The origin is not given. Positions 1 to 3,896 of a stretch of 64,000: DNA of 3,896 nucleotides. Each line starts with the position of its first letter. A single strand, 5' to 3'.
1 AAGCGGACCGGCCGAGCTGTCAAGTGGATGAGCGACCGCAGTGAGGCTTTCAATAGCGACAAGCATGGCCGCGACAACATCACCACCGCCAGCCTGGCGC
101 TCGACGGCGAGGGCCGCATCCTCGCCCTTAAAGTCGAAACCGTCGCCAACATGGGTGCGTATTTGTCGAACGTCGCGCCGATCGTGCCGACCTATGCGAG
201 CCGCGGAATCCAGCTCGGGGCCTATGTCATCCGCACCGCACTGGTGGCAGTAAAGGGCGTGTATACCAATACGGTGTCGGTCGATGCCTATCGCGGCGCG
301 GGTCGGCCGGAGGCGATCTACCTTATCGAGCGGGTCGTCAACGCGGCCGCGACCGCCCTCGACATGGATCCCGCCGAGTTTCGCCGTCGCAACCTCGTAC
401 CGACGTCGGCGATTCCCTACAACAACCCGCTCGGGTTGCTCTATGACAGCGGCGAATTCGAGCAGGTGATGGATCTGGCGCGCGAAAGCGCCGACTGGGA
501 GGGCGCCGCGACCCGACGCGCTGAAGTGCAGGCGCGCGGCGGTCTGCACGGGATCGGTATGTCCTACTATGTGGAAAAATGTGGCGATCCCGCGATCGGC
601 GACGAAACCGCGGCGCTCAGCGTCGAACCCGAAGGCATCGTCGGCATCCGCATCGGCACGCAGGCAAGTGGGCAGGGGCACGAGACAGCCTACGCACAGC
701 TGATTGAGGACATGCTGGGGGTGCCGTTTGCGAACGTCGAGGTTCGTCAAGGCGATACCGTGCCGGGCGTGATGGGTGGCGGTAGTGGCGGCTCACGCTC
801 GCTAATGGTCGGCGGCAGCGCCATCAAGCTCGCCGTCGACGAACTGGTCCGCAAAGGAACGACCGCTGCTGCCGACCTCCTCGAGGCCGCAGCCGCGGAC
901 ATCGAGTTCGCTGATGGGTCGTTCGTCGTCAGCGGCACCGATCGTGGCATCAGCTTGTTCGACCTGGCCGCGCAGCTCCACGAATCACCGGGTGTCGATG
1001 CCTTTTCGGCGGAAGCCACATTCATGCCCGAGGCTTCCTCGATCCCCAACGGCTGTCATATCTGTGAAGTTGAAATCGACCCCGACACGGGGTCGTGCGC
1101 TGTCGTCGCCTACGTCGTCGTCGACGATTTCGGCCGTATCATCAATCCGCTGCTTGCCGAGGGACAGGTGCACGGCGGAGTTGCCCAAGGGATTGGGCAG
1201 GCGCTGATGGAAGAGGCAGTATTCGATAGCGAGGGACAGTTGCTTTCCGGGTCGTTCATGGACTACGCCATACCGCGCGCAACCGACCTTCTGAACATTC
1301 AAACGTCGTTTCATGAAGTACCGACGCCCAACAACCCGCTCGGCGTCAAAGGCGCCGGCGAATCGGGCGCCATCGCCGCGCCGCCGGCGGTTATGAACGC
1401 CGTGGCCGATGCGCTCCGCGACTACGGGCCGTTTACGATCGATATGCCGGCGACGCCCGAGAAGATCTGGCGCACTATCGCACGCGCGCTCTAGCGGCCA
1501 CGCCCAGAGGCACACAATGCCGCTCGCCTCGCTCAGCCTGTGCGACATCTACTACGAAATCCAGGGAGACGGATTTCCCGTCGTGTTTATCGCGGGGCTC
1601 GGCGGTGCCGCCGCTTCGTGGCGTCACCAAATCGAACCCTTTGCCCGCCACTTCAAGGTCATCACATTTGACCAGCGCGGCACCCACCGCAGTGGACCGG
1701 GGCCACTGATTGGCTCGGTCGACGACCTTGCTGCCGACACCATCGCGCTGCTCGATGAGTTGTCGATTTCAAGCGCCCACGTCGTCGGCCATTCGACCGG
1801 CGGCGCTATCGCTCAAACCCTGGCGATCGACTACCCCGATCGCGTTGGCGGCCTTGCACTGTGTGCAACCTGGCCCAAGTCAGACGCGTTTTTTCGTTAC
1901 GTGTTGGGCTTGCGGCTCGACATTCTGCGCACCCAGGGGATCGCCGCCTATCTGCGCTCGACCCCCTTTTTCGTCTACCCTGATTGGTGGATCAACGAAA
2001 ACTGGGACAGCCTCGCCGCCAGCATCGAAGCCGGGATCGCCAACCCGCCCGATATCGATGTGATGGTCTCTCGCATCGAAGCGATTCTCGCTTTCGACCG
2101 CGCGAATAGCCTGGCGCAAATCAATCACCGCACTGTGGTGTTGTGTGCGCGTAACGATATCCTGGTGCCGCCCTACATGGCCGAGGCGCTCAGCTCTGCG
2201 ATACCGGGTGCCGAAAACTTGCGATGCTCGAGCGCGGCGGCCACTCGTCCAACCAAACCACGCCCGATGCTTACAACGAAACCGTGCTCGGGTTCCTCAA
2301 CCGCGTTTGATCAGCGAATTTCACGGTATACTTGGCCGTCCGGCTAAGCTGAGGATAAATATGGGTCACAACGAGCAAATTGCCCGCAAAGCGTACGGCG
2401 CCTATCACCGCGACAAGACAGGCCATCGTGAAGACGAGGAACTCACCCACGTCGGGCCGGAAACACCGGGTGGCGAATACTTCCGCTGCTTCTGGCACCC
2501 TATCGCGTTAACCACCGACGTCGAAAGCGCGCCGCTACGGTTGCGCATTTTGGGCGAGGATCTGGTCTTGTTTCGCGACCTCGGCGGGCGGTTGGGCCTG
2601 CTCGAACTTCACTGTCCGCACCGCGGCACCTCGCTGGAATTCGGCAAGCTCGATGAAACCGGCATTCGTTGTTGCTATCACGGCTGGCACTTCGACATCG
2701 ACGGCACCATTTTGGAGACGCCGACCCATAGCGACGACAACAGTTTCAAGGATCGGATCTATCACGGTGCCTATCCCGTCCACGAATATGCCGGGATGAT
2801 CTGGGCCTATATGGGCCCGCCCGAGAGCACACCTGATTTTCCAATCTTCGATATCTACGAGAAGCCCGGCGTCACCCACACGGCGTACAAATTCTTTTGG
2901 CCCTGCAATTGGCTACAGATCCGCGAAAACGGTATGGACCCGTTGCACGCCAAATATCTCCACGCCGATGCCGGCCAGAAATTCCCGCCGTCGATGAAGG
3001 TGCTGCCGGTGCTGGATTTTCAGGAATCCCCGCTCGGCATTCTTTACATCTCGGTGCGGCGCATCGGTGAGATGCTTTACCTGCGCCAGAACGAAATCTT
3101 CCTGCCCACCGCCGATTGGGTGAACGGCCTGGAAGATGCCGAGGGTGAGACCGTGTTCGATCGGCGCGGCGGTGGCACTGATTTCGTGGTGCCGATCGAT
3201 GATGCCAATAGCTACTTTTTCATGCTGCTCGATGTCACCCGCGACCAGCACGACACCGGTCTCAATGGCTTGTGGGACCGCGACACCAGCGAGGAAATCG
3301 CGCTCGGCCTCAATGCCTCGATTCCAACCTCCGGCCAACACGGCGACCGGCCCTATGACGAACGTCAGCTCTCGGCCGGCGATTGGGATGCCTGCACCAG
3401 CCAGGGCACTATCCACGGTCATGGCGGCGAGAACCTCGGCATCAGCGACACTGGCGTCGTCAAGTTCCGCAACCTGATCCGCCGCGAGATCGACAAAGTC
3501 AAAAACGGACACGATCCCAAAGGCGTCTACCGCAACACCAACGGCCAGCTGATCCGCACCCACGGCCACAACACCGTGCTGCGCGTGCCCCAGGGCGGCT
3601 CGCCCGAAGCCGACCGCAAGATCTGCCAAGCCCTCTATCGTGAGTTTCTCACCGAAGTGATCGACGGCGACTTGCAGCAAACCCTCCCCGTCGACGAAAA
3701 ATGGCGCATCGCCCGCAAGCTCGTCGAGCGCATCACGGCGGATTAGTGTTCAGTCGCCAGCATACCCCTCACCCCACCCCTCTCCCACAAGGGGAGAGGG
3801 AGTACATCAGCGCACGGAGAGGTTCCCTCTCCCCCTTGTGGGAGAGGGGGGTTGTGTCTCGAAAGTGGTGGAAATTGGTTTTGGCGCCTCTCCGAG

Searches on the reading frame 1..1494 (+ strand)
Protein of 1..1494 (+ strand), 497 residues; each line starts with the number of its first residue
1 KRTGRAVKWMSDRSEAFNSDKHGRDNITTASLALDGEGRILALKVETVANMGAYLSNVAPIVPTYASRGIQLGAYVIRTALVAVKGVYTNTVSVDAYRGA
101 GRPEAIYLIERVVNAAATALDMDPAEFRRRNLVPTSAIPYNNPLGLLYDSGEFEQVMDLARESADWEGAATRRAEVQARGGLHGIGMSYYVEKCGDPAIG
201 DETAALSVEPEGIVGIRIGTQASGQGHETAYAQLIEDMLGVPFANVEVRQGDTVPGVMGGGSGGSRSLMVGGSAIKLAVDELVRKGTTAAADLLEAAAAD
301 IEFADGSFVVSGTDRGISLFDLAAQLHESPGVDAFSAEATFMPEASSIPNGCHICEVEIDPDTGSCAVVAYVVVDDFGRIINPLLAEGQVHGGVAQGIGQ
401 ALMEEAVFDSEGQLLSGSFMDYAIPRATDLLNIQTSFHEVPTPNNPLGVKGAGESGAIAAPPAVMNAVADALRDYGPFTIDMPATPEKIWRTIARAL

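Call 19: search_protein_families(library=pfam, proteins=[window:1-1494:+])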
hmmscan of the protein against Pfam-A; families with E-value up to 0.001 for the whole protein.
window:1-1494:+ (497 aa): 2 families
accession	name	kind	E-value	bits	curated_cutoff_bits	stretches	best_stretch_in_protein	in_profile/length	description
PF20256.3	MoCoBD_2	-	3.1e-76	257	27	1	160-430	2-282/283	Molybdopterin cofactor-binding domain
PF02738.23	MoCoBD_1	-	9.3e-39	133.4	27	1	1-132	115-244/244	Molybdopterin cofactor-binding domain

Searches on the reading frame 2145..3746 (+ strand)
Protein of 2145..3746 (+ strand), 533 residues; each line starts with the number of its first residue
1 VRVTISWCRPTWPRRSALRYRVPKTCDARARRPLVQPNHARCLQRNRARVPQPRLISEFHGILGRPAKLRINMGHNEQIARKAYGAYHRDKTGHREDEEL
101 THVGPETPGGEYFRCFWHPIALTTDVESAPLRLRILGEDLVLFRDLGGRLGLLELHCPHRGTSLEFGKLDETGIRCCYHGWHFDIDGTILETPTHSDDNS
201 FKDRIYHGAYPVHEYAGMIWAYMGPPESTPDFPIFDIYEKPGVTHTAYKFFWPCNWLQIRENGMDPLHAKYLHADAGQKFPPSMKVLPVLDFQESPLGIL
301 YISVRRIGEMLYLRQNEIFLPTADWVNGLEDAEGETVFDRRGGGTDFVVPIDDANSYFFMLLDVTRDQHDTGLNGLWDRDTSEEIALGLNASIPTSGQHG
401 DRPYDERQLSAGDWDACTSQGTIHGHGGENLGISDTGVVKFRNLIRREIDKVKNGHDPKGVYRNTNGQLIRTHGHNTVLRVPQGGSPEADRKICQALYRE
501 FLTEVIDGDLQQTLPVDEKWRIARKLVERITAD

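Call 19: search_protein_families(library=pfam, proteins=[window:2145-3746:+])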
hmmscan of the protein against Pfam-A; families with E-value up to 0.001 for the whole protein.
window:2145-3746:+ (533 aa): 2 families
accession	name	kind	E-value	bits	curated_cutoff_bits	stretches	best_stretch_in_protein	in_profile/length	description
PF00355.32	Rieske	-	2.2e-16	60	20.3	1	117-197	2-83/88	Rieske [2Fe-2S] domain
PF19301.5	LigXa_C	-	1.2e-08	34.9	27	1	221-274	1-54/304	LigXa C-terminal domain like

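Call 32: search_protein_families(library=ncbifam, proteins=[window:2145-3746:+], max_evalue=0.01)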
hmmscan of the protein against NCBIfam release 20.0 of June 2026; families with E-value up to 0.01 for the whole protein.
window:2145-3746:+ (533 aa): 5 families
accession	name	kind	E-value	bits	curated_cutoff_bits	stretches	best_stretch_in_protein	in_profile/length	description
NF052579.1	BetMthstMoxSdmAMthl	equivalog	5.7e-14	51.8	600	1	116-237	17-140/351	4beta-methylsterol monooxygenase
NF042946.1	3PPDioc_HcaE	equivalog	8.4e-05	21.7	830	1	136-209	59-132/450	3-phenylpropionate/cinnamic acid dioxygenase subunit alpha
TIGR03228.1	anthran_1_2_A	equivalog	0.002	16.9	671.9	1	133-192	57-117/438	anthranilate 1,2-dioxygenase large subunit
TIGR03229.1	benzo_1_2_benA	equivalog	0.0024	16.8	780.95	1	141-197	65-122/433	benzoate 1,2-dioxygenase large subunit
NF058607.1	GlBtMonoOxGbcA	equivalog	0.0049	15.3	670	1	131-199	72-141/420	glycine betaine monooxygenase oxygenase subunit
